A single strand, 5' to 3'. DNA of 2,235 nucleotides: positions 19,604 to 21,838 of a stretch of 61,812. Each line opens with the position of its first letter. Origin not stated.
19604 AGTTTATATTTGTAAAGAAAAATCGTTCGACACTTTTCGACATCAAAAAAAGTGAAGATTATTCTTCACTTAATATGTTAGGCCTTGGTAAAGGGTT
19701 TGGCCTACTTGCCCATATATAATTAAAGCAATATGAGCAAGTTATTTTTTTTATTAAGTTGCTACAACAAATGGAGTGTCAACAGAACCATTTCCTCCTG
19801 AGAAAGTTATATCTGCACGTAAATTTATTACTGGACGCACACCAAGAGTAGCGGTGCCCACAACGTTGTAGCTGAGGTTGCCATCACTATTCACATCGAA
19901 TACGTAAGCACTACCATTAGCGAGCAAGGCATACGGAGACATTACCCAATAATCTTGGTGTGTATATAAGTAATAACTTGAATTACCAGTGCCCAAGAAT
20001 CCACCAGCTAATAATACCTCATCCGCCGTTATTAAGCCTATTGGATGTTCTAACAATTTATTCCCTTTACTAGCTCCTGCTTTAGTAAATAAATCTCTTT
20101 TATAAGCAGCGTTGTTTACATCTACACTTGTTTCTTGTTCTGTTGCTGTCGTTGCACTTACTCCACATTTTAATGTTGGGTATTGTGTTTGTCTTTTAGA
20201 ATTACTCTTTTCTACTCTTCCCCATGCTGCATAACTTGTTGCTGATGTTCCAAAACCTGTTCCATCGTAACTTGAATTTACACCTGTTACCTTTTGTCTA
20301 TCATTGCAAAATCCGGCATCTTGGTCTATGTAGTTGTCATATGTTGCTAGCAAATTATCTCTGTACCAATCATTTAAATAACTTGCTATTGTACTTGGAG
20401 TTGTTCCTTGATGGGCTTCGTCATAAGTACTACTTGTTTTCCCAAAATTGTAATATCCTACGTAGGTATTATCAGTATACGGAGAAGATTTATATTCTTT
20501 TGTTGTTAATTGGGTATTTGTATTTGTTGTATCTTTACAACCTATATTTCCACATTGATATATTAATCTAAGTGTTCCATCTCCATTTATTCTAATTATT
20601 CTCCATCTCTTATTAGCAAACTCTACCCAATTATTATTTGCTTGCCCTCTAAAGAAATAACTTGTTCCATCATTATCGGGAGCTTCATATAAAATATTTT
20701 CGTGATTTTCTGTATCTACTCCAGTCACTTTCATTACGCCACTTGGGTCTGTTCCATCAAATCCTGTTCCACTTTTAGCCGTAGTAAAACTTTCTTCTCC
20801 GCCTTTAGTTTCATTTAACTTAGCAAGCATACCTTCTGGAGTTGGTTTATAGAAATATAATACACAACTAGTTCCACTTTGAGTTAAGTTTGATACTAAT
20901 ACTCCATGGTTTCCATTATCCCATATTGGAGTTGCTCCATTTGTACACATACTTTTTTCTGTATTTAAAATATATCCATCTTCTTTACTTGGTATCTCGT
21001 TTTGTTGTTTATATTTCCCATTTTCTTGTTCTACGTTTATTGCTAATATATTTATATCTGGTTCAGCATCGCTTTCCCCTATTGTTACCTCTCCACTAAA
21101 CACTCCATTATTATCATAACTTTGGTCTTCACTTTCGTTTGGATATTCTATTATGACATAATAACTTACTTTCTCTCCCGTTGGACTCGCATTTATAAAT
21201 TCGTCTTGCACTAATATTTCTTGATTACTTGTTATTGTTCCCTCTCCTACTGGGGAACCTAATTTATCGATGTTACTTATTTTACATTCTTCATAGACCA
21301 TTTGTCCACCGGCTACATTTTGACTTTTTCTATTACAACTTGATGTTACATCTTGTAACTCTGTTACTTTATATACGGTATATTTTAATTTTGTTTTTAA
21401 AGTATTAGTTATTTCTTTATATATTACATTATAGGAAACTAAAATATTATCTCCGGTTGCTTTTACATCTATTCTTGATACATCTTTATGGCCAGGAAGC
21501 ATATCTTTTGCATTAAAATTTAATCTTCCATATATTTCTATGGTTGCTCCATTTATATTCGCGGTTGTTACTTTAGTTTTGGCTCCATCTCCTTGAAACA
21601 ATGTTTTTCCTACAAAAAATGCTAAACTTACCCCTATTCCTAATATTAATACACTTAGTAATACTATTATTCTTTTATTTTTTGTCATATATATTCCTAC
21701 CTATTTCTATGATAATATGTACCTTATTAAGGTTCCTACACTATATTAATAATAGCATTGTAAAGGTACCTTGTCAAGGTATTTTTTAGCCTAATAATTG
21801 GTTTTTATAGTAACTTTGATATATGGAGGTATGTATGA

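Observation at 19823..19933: Second copy of the hypervariable patch (paralog B), still retaining AAC codons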

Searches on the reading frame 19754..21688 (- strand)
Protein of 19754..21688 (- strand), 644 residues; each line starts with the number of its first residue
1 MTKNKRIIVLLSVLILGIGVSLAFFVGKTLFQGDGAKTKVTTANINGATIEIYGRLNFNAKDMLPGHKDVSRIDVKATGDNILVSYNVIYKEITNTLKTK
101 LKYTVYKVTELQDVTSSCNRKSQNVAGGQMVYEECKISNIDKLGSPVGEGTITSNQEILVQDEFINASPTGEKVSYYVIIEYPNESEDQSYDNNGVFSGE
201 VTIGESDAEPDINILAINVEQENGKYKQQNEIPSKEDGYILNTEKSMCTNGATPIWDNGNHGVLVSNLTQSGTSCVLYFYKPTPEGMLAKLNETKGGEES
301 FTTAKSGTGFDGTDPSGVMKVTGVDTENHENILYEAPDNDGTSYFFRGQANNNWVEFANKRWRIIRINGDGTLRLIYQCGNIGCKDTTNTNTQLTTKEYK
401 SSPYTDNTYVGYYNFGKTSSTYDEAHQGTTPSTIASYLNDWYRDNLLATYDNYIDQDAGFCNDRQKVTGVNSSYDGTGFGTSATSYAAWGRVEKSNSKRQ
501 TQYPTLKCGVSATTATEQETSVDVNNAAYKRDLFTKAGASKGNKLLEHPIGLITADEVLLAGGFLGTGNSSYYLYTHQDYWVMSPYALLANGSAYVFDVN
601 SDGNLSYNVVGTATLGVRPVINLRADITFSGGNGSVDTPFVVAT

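Call 10: search_protein_families(library=pfam, proteins=[window:19754-21688:-], max_evalue=1)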
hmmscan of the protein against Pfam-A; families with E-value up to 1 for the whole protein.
window:19754-21688:- (644 aa): 0 families

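Call 11: search_protein_families(library=ncbifam, proteins=[window:19754-21688:-], max_evalue=1)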
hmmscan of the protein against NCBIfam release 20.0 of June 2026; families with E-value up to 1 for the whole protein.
window:19754-21688:- (644 aa): 0 families

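Call 12: find_encoding_contigs(protein=window:19754-21688:-, flank=10000, max_places=6)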
Protein window:19754-21688:- (644 aa): no gene with exactly this product is on record in the collection.

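Call 22: find_homologous_proteins(query=window:19754-21688:-, max_evalue=0.00001)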
Query window:19754-21688:- (644 aa): 262 proteins with E <= 0.00001 among 8000 candidates; the best 120 are listed.
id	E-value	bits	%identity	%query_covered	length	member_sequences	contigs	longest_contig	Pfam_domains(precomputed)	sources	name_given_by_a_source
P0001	0.0e+0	1458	100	100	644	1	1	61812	-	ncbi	-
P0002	1.2e-216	739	61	100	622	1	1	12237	-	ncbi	-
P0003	2.6e-202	692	53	99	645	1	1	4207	-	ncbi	-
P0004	1.2e-187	643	50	100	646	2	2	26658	-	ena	-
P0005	5.3e-185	635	49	100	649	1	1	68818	-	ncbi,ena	-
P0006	3.1e-167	576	65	67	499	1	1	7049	-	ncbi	-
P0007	3.2e-166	573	72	59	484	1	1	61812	-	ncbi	-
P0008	1.3e-161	557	46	100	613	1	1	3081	-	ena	-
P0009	3.1e-158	546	46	100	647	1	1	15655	-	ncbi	-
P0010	4.5e-157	542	47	100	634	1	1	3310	-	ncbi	-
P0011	9.8e-151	521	46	99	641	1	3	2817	-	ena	-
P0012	8.2e-149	515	47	100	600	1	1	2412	-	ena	-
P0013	2.4e-148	514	46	100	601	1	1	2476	PF19789.7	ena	-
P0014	3.7e-147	510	44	100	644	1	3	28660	-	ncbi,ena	-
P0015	1.4e-146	508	57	67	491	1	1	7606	-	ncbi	-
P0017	4.2e-145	503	56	68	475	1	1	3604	-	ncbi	-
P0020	4.1e-142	493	44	100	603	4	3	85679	-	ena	-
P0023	9.4e-137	475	45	99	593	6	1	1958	-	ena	-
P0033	4.2e-127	443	42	99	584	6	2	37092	-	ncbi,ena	-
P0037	8.1e-126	439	42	96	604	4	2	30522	-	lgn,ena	-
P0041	8.6e-124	432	42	100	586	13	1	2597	PF19789.7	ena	-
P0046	1.1e-121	426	41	100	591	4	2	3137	-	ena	-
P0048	2.4e-120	421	42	99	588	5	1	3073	-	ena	-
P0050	3.7e-116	407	41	99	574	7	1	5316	-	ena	-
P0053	5.7e-114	400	42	97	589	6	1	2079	-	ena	-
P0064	6.1e-105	370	39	100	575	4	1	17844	-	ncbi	-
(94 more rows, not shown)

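Call 57: list_cluster_members(proteins=[P0041, P0023, P0033, P0050, P0053, P0020, P0037, P0048, P0064, P0046])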
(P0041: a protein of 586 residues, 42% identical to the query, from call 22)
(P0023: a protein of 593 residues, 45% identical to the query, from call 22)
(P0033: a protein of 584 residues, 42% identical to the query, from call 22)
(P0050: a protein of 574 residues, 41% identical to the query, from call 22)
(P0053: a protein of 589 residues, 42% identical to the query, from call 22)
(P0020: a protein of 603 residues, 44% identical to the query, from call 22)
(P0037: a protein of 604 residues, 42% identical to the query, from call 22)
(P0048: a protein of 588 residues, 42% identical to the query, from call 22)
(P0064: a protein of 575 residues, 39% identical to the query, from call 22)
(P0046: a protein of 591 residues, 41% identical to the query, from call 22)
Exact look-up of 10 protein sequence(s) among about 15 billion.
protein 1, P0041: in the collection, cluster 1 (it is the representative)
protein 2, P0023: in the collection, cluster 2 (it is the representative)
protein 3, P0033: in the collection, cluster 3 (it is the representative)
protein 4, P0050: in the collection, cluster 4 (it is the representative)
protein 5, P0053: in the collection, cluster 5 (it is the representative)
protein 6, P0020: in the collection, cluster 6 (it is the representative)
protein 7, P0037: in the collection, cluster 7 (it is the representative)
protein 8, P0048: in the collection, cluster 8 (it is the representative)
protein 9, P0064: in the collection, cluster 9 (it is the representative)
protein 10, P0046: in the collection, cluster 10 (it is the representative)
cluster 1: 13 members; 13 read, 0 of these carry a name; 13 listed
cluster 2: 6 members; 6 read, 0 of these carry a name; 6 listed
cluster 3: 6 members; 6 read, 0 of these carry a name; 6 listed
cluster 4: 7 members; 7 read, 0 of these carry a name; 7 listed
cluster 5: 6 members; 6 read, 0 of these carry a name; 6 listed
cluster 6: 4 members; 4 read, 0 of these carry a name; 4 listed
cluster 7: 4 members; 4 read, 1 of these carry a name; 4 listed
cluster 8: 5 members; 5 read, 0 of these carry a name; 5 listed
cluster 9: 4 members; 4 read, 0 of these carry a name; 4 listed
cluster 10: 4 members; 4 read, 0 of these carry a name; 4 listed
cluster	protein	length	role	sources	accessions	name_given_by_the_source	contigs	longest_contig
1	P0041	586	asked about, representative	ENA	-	-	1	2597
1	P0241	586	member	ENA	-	-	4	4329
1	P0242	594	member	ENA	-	-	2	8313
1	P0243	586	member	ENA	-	-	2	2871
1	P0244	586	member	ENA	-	-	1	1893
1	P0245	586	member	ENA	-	-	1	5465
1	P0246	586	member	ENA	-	-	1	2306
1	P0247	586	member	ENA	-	-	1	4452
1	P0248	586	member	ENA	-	-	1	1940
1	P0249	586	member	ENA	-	-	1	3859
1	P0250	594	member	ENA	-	-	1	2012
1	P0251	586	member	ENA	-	-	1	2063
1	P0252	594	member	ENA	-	-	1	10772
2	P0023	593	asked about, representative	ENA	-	-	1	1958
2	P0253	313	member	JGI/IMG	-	-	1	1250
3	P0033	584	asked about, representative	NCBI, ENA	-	-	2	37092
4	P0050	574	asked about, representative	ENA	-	-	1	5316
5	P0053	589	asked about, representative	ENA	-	-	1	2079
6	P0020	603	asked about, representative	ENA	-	-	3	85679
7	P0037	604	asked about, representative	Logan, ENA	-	-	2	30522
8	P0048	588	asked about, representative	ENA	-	-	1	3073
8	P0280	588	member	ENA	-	-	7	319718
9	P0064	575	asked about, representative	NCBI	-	-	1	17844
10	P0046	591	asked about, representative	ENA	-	-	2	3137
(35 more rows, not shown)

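Call 76: find_encoding_contigs(protein=P0002, flank=10000, max_places=3)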
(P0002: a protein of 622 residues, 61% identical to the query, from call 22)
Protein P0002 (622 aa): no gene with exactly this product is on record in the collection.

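Call 77: find_encoding_contigs(protein=P0005, flank=10000, max_places=3)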
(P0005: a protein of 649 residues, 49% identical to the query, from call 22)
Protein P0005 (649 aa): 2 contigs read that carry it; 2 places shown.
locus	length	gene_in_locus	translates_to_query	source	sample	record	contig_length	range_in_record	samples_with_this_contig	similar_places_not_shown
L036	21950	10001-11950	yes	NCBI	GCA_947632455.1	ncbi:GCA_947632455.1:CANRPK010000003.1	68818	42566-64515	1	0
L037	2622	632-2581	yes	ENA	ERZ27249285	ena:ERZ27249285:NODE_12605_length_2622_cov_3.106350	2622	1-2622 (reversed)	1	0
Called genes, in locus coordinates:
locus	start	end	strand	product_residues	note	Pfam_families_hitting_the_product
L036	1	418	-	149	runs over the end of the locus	PF13744:HTH_37 (faint), PF12844:HTH_19 (weak), PF13443:HTH_26 (faint), PF01381:HTH_3, PF12844:HTH_19, PF13560:HTH_31, PF01381:HTH_3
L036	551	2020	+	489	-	-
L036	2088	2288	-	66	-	PF01381:HTH_3, PF12844:HTH_19, PF13443:HTH_26, PF13560:HTH_31 (weak)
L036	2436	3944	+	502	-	-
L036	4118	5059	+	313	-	-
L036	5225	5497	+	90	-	PF00216:Bac_DNA_binding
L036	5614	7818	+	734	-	PF00664:ABC_membrane, PF00005:ABC_tran, PF02463:SMC_N (faint)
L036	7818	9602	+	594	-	PF00664:ABC_membrane, PF00005:ABC_tran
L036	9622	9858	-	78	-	PF01381:HTH_3, PF12844:HTH_19, PF13443:HTH_26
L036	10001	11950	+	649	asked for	-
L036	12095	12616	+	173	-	-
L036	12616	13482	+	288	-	PF10672:Methyltrans_SAM, PF03602:Cons_hypoth95, PF05175:MTS (weak)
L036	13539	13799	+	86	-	PF04232:SpoVS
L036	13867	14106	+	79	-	-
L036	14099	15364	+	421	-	-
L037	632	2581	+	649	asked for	-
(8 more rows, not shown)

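Call 83: find_encoding_contigs(protein=P0280, flank=10000, max_places=3)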
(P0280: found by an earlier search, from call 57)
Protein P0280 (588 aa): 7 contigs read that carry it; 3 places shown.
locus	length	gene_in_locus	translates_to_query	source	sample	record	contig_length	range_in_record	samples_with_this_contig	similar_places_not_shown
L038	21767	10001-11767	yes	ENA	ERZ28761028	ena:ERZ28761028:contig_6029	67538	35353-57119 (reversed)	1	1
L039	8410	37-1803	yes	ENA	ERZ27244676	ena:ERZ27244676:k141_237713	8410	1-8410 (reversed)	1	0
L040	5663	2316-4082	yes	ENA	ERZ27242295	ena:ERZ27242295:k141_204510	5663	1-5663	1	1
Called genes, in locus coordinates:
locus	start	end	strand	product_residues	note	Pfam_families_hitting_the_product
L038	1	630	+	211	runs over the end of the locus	PF05175:MTS (weak), PF12847:Methyltransf_18, PF04816:TrmK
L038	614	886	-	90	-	-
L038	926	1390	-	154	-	PF12844:HTH_19, PF13744:HTH_37 (faint), PF24250:HVO_2718 (faint), PF01381:HTH_3, PF13443:HTH_26 (weak), PF13560:HTH_31 (weak), PF01381:HTH_3, PF12844:HTH_19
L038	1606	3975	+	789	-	PF00041:fn3 (faint)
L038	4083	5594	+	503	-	PF00482:T2SSF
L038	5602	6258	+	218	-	PF01478:Peptidase_A24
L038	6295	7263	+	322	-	PF12224:Amidoligase_2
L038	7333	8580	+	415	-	PF05697:Trigger_N, PF00254:FKBP_C, PF05698:Trigger_C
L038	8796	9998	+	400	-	-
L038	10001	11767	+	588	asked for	-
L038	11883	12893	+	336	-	PF14397:ATPgrasp_ST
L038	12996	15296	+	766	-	PF02190:LON_substr_bdg, PF13401:AAA_22 (faint), PF08298:AAA_PrkA (weak), PF00004:AAA, PF07728:AAA_5, PF22667:Lon_lid, PF05362:Lon_C, PF13541:ChlI, +1 more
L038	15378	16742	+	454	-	PF08245:Mur_ligase_M, PF02875:Mur_ligase_C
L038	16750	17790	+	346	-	PF00730:HhH-GPD, PF00633:HHH (faint), PF14815:NUDIX_4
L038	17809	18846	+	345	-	PF01820:Dala_Dala_lig_N, PF07478:Dala_Dala_lig_C, PF02222:ATP-grasp (faint), PF02786:CPSase_L_D2, PF13535:ATP-grasp_4 (weak)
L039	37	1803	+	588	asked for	-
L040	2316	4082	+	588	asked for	-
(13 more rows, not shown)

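Call 84: find_encoding_contigs(protein=P0020, flank=10000, max_places=3)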
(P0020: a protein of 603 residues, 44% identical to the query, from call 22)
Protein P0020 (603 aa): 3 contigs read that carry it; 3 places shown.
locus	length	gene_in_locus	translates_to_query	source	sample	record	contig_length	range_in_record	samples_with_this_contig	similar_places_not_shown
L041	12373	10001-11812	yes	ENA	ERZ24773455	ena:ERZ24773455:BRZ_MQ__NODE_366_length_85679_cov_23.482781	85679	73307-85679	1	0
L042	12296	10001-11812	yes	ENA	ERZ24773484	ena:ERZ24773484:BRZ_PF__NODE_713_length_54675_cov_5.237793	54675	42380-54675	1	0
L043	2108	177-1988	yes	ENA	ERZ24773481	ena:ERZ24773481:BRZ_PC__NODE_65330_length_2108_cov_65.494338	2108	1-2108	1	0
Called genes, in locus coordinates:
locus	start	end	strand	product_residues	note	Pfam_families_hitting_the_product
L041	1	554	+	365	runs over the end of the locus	PF04892:VanZ-LLP1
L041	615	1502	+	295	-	PF08902:DUF1848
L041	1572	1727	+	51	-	-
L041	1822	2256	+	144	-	-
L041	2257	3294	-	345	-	PF11187:Mbeg1-like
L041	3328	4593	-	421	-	PF02127:Peptidase_M18, PF05343:Peptidase_M42 (faint)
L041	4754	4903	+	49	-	-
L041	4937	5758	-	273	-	-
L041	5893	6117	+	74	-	PF05239:PRC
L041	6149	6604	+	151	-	PF01252:Peptidase_A8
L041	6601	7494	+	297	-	PF01479:S4, PF00849:PseudoU_synth_2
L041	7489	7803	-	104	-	-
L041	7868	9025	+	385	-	PF01694:Rhomboid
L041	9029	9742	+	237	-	PF01479:S4, PF22421:SYY_C-terminal (weak), PF00849:PseudoU_synth_2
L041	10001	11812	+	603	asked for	-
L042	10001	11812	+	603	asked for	-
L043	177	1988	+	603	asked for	-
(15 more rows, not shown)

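Call 105: find_encoding_contigs(protein=P0006, flank=10000, max_places=3)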
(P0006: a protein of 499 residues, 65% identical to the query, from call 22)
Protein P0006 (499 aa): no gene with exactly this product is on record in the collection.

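Call 106: list_cluster_members(proteins=[P0001, P0006, P0002, P0003, P0007, P0015, P0017, P0010])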
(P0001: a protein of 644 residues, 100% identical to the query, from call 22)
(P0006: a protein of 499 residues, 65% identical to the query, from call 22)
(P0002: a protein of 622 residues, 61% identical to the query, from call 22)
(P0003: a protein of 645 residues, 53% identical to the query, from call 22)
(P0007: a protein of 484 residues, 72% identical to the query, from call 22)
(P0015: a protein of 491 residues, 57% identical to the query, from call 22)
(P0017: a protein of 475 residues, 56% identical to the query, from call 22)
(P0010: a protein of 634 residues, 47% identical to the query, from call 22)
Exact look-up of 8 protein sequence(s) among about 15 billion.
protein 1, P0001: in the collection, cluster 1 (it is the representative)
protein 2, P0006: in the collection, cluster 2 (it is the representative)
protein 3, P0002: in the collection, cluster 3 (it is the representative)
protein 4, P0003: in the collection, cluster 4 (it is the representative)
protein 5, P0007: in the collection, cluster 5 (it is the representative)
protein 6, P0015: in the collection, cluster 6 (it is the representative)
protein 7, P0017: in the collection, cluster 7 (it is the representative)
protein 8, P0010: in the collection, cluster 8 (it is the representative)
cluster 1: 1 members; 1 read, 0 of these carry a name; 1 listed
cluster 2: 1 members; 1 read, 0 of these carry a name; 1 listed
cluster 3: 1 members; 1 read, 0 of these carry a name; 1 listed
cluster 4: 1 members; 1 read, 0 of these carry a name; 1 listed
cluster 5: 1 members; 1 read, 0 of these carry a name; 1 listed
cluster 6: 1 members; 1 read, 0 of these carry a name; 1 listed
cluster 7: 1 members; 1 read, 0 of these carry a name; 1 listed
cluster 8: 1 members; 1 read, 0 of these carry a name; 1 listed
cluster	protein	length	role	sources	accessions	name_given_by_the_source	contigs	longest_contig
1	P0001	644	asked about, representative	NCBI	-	-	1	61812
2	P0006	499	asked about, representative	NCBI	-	-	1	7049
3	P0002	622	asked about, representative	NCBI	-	-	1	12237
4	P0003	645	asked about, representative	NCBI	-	-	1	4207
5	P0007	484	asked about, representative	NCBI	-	-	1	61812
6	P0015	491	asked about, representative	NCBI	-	-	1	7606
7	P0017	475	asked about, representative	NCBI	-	-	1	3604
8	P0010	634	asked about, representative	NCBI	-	-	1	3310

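Call 107: find_encoding_contigs(protein=P0003, flank=10000, max_places=2)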
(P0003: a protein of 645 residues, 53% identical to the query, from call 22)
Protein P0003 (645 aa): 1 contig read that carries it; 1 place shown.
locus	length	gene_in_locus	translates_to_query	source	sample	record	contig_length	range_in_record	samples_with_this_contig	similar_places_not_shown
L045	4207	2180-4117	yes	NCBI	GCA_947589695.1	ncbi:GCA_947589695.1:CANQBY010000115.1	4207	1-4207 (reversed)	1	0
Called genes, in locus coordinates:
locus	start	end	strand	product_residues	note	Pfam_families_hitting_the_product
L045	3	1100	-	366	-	?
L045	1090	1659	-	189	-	PF03838:RecU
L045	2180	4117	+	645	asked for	-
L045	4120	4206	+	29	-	?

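Call 108: find_encoding_contigs(protein=P0010, flank=10000, max_places=2)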
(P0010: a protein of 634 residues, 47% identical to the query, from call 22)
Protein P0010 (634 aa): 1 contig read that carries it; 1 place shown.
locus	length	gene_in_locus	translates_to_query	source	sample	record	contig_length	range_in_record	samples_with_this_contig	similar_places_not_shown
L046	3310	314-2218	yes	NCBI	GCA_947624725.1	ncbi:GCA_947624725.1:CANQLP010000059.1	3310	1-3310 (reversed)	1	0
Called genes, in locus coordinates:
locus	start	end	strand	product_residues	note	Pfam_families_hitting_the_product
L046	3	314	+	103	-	?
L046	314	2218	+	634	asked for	-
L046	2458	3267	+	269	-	PF12784:PDDEXK_2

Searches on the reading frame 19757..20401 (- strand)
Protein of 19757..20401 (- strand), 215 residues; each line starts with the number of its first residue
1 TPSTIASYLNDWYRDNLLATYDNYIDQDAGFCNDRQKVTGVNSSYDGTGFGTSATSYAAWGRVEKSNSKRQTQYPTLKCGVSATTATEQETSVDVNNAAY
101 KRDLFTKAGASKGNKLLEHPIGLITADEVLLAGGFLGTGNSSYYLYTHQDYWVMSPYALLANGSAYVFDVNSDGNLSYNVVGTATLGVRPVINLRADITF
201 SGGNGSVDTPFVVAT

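Call 81: search_dna_similar(query=window:19757-20401:-, collection=phages, mode=protein, max_evalue=0.00001, max_rows=15)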
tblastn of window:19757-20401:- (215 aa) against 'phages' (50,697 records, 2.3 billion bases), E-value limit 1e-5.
No match.

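Call 115: search_dna_similar(query=window:19757-20401:-, collection=plasmids, mode=protein, max_evalue=0.00001, max_rows=10)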
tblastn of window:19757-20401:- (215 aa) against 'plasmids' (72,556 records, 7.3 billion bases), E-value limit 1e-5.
No match.
